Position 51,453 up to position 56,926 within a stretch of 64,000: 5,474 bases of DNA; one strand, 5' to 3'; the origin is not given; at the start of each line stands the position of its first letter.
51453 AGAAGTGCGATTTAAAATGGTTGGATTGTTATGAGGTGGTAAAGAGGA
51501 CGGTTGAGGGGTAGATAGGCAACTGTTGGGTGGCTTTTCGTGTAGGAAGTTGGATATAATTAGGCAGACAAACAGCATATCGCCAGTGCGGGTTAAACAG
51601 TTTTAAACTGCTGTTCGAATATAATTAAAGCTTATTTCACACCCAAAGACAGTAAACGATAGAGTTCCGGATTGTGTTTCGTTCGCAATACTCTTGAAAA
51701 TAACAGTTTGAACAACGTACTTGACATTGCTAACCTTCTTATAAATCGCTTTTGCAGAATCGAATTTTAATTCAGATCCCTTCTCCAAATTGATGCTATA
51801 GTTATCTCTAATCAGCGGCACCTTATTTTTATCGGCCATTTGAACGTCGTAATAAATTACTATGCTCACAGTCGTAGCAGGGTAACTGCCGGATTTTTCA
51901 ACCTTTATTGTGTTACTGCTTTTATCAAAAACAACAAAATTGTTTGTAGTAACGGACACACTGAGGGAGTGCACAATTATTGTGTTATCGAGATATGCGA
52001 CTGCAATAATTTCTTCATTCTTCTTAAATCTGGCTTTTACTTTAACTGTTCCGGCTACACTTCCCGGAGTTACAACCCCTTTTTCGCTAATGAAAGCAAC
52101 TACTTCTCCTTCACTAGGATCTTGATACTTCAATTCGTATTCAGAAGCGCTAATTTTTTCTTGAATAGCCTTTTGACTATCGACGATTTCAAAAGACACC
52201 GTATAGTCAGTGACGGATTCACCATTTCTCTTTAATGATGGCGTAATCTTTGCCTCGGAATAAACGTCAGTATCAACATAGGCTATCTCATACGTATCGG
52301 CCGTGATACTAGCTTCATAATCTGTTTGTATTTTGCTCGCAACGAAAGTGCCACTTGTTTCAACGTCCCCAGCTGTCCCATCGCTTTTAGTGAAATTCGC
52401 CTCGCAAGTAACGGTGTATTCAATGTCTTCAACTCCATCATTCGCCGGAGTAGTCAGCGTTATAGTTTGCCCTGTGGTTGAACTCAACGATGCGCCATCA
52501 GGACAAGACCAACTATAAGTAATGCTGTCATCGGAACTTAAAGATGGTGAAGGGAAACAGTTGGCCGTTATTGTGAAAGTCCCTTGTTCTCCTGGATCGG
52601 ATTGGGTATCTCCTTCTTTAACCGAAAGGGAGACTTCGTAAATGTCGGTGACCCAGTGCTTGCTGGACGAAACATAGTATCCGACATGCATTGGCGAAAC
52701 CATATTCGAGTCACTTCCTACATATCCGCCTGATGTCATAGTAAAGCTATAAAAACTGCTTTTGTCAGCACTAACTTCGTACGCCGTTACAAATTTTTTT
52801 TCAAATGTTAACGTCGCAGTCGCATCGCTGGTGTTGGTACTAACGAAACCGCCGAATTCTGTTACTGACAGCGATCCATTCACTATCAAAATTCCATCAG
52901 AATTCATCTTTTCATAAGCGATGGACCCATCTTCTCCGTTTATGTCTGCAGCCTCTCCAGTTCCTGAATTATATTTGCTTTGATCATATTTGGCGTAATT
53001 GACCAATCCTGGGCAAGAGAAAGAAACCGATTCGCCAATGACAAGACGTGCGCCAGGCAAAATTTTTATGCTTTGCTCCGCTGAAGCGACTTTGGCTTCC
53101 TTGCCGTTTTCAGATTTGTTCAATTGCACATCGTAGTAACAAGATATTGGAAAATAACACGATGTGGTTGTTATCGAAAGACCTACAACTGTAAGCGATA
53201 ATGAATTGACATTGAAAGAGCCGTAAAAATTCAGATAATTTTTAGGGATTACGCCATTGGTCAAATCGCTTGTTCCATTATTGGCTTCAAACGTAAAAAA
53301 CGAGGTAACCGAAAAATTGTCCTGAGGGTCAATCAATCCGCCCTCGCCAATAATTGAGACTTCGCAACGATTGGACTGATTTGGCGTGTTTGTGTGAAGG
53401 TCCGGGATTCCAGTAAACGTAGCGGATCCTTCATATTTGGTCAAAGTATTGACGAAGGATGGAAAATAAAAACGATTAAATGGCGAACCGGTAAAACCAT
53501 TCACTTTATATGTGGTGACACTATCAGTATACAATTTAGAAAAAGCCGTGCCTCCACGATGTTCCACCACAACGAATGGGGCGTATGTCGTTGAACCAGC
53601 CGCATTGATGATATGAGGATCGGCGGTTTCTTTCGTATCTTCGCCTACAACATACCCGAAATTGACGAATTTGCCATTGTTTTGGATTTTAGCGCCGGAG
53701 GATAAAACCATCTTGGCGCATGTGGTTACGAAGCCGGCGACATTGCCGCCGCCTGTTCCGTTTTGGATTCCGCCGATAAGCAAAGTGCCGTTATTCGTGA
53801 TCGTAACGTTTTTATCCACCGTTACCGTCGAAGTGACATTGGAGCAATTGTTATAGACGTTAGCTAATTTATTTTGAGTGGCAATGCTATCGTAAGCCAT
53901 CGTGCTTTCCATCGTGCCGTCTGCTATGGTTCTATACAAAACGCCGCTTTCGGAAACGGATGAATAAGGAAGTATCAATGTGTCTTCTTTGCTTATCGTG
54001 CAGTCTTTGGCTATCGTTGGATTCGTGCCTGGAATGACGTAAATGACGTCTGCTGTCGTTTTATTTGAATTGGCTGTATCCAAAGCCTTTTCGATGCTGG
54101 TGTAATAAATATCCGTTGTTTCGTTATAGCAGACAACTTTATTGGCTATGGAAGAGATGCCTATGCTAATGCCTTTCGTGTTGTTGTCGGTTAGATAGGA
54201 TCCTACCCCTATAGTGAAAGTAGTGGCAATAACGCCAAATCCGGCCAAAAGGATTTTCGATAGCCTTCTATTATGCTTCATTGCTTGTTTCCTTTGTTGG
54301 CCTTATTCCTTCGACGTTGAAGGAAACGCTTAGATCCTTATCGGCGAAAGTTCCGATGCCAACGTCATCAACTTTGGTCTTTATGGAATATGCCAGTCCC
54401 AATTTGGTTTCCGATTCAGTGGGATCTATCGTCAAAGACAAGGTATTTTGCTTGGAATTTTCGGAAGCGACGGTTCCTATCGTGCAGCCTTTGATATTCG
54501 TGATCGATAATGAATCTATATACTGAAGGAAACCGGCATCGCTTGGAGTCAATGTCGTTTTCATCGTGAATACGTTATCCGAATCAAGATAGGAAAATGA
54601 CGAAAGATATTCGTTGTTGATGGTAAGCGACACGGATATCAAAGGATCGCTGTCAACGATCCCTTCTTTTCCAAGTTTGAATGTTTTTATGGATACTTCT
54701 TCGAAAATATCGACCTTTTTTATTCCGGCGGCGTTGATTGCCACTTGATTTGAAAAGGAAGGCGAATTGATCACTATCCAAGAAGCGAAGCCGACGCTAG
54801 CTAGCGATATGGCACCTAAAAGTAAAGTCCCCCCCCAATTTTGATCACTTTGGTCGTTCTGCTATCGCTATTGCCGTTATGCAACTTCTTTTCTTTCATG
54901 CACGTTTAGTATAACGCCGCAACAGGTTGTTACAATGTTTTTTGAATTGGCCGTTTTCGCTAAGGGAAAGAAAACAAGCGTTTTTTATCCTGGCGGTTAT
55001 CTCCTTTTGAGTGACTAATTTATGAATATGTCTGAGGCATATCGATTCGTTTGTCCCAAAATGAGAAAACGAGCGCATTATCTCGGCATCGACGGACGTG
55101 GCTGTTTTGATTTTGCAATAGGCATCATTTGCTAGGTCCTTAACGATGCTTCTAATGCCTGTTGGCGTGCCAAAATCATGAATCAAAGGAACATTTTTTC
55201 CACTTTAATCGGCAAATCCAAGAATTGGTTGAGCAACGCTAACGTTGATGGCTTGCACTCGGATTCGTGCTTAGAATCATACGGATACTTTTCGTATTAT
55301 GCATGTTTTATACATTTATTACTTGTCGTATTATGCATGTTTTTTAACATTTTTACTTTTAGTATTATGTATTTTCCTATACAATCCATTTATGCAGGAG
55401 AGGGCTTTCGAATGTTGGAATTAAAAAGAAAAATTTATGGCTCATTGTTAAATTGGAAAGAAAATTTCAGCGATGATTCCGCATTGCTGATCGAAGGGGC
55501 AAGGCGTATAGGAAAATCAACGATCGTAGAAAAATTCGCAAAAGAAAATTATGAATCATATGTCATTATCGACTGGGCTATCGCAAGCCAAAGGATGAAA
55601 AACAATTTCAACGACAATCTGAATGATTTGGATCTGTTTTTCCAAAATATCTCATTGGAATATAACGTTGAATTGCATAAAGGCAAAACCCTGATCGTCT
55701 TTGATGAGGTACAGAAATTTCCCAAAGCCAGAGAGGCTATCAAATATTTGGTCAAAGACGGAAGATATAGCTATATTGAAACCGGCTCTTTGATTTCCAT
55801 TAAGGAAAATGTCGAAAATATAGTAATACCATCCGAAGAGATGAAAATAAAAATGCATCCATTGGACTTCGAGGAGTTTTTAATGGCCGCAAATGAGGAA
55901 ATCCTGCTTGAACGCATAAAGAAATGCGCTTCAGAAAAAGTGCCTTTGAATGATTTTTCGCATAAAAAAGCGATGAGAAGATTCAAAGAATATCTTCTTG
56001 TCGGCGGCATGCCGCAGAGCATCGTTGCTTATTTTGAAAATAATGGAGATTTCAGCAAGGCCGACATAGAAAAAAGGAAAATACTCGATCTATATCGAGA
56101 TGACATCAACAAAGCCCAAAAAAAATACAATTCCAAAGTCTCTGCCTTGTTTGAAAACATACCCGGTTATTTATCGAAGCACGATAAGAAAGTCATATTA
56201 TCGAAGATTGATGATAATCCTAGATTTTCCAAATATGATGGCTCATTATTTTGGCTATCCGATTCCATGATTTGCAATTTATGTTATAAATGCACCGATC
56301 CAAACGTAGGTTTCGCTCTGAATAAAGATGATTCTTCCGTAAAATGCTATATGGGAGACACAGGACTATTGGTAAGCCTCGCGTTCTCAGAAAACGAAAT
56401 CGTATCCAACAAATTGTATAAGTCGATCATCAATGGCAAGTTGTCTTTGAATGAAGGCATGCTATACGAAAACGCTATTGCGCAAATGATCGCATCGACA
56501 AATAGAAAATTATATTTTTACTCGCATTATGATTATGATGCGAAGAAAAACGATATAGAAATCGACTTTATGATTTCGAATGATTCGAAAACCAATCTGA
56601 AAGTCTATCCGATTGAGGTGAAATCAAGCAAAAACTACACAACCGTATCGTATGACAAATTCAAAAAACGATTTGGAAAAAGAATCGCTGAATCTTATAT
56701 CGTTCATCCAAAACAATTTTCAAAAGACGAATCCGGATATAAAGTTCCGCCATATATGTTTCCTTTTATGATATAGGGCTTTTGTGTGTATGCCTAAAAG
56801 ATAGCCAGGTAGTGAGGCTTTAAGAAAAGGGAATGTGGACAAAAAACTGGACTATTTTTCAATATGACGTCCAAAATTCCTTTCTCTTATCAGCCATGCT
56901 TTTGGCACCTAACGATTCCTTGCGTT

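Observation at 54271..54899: G8 homopolymer splits a surface-protein gene: candidate phase-variation switch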

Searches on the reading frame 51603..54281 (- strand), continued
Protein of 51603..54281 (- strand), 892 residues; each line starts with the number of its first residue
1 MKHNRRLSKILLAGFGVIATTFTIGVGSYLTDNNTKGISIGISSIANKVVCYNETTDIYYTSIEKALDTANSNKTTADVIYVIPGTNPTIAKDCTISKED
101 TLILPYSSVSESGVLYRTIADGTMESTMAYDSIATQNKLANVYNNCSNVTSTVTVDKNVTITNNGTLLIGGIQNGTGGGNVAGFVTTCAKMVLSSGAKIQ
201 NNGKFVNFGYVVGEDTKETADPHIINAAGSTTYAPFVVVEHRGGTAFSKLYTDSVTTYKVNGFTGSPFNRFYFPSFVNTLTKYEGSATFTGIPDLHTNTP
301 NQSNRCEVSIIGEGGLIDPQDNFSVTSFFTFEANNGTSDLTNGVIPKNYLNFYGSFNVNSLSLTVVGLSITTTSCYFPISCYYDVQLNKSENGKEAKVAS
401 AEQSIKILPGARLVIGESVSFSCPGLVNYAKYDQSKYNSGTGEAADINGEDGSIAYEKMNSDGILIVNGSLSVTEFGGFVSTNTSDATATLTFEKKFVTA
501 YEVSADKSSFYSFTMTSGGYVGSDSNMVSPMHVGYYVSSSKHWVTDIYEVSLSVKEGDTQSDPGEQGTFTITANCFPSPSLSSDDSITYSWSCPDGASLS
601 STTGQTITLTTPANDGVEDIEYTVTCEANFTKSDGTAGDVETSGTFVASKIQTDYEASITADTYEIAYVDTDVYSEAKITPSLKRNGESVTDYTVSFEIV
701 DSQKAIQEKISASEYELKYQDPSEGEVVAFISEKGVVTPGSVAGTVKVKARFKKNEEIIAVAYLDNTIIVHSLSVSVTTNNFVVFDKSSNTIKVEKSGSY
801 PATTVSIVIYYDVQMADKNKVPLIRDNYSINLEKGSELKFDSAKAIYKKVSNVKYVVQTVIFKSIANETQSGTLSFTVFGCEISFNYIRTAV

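Call 78: fold_search(model_id=the predicted structure, library=pdb)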
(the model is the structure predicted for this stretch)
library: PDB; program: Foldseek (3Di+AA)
matches with E <= 10: 1610; with E <= 0.001: 136
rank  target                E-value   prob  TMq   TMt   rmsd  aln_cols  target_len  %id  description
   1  8a0y_A                5.5e-07  1.00  0.13  0.19  20.5       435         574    9  Crystal structure of mouse contactin 2 immunoglobulin domains (released 2023-11-01)
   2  7sqc_O0               5.5e-07  1.00  0.13  0.11  22.8       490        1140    9  Ciliary C1 central pair apparatus isolated from Chlamydomonas reinhardtii (released 2022-04-13)
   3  9ba5_A                5.5e-07  1.00  0.12  0.17  27.2       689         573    6  Cross-linked Contactin 2 Ig1-Ig6 (released 2024-07-17)
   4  6vfw_E                8.0e-07  1.00  0.10  0.18  29.1       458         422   10  Crystal structure of human delta protocadherin 10 EC1-EC4 (released 2020-03-11)
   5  2o26_U                9.7e-07  1.00  0.10  0.21  17.5       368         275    8  Structure of a class III RTK signaling assembly (released 2007-03-13)
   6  9ijj_h                1.1e-06  1.00  0.11  0.08  15.6       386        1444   12  In situ structure of the central apparatus in mouse sperm axoneme. (released 2025-06-04)
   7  8k3j_A                1.2e-06  1.00  0.13  0.18  20.4       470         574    9  Structure of human CNTN2 immunoglobulin domains 1-6 homo-dimer (released 2024-07-17)
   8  8k53_B                2.3e-06  1.00  0.13  0.18  20.9       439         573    9  Structure of the Dimeric Human CNTN2 Ig 1-6-FNIII 1-2 Domain in an Asymmetric State (released 2023-12-06)
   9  8beg_A                2.4e-06  1.00  0.12  0.15  24.3       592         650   10  Structure of Ig-like domains from PrgB (released 2022-11-30)
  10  6vfw_B                2.5e-06  0.99  0.09  0.16  28.9       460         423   10  Crystal structure of human delta protocadherin 10 EC1-EC4 (released 2020-03-11)
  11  1qz1                  3.3e-06  1.00  0.12  0.25  15.8       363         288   11  Crystal Structure of the Ig 1-2-3 fragment of NCAM (released 2003-11-04)
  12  8beg_B                3.7e-06  0.99  0.11  0.13  23.5       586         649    9  Structure of Ig-like domains from PrgB (released 2022-11-30)
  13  9qk2_F                4.0e-06  1.00  0.11  0.13  21.4       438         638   10  Structure of the Complement classical and lectin pathway C3 convertase in complex with substrate C3 (released 2025-12-24)
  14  7y6o                  4.2e-06  1.00  0.14  0.33  17.7       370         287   10  Crystal structure of sDscam Ig1-3 domains, isoform alpha25 (released 2023-05-24)
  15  6vfw_A                4.4e-06  0.99  0.09  0.17  29.4       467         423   11  Crystal structure of human delta protocadherin 10 EC1-EC4 (released 2020-03-11)
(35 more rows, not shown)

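Call 80: fold_search(model_id=the predicted structure, library=viral)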
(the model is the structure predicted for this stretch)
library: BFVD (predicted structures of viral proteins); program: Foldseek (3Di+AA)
matches with E <= 10: 1011; with E <= 0.001: 166
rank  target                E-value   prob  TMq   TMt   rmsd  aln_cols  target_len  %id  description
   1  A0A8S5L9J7            4.5e-08  0.99  0.11  0.09  33.9       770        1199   11  Cellulase [Myoviridae sp. ctPuP5]
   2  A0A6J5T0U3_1          9.1e-08  1.00  0.11  0.11  21.6       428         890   12  Ig [uncultured Caudovirales phage]
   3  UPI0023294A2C         9.5e-08  1.00  0.11  0.10  21.7       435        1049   12  (no name look-up for this kind of identifier)
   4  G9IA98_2              4.0e-07  0.93  0.09  0.09  25.5       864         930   10  (no name in the UniProt tables at hand)
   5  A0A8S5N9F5            4.8e-07  1.00  0.12  0.16  23.2       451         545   13  Uncharacterized protein [Siphoviridae sp. ctBmU27]
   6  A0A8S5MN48            5.8e-07  1.00  0.08  0.13  37.4       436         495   13  Cellulase [Siphoviridae sp. ctxc31]
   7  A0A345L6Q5            6.4e-07  1.00  0.08  0.14  21.2       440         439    8  Uncharacterized protein [Serratia phage Scapp]
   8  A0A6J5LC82            6.4e-07  1.00  0.09  0.08  26.0       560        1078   11  Ig [uncultured Caudovirales phage]
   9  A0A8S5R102            7.7e-07  0.96  0.07  0.05  35.5       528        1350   10  Cellulase [Myoviridae sp. ct5xX4]
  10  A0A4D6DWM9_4          8.1e-07  1.00  0.12  0.10  20.7       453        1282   14  Uncharacterized protein [Edwardsiella phage pEt-SU]
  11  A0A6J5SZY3            8.1e-07  1.00  0.10  0.08  31.3       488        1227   10  Ig [uncultured Caudovirales phage]
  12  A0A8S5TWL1            8.1e-07  0.99  0.07  0.07  23.6       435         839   12  Tail protein [Siphoviridae sp. ctcx61]
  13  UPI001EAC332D         8.5e-07  0.98  0.08  0.06  29.0       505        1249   12  (no name look-up for this kind of identifier)
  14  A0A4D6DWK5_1          1.4e-06  0.99  0.12  0.11  25.5       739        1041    9  Uncharacterized protein [Edwardsiella phage pEt-SU]
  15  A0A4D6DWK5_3          1.6e-06  0.87  0.09  0.08  31.6       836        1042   10  Uncharacterized protein [Edwardsiella phage pEt-SU]
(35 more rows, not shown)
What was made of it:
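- Tried and rejected: Fold searches of the large protein were dominated by generic tandem Ig-like domains (calls 78, 80).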

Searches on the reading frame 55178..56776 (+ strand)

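Call 6: search_protein_families(library=pfam, max_evalue=0.01, proteins=[window:55178-56776:+])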
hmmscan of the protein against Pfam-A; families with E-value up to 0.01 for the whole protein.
window:55178-56776:+ (532 aa): 2 families
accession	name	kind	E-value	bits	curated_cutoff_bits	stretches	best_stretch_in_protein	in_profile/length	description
PF13173.12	AAA_14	-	1.1e-22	80.8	27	1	101-235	3-129/129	AAA domain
PF13635.12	DUF4143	-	2.5e-19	70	28.1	1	308-484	2-160/160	Domain of unknown function (DUF4143)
